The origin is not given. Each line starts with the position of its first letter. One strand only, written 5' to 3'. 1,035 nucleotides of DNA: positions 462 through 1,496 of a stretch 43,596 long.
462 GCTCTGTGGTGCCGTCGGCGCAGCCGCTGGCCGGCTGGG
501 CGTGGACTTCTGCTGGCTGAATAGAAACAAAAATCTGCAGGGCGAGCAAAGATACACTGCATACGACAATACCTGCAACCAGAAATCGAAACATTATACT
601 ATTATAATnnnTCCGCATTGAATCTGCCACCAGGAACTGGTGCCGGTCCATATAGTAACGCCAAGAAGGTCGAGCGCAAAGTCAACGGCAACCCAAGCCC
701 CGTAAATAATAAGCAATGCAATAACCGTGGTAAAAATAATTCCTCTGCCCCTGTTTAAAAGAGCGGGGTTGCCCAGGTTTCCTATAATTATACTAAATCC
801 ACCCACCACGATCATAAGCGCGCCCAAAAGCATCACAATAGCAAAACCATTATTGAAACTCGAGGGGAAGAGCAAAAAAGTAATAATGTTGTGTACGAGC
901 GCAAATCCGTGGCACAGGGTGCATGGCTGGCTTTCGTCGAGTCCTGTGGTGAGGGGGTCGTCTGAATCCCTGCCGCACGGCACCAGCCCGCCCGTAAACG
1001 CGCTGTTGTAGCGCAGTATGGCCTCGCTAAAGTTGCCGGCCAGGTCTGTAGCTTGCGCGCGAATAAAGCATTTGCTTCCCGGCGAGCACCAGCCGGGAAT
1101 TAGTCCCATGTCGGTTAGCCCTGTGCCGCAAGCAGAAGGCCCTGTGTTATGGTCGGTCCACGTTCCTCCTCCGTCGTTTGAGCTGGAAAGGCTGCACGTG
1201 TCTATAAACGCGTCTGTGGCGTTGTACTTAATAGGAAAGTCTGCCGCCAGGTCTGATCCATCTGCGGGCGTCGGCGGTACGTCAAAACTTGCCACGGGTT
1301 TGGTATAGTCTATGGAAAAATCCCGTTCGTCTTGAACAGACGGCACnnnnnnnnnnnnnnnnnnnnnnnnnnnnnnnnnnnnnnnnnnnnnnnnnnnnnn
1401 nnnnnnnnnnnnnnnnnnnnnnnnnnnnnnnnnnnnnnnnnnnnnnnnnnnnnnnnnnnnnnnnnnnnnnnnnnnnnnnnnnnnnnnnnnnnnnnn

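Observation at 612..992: A complete LVPCG...CxxC two-TM pilin-like module fused to the C-terminus of a ~940-aa passenger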

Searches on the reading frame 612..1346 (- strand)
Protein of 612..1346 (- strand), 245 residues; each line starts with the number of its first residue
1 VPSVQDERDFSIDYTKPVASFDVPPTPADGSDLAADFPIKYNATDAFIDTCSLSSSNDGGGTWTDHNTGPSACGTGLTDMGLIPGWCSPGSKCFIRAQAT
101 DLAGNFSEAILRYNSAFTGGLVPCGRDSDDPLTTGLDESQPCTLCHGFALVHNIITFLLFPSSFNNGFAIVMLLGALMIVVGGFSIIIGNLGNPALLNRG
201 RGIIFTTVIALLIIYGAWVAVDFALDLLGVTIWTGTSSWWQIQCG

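Call 41: find_related_loci(query=window:612-1346:-, collection=genome_contigs, flank=10000)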
Query window:612-1346:- (245 aa) in genome_contigs; peptide patterns used: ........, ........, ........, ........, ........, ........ (x = any residue, [..] = any of these).
202 stretches matched a pattern; 1 encode a relative of the query (tblastn E <= 1e-3); 1 distinct loci.
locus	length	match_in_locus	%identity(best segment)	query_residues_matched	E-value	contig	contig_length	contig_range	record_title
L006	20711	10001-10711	69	5-245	5e-112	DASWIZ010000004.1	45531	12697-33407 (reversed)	MAG TPA_asm: Candidatus Paceibacterota bacterium isolate SMAG_U2882 k141_777410, whole genome shotgun sequence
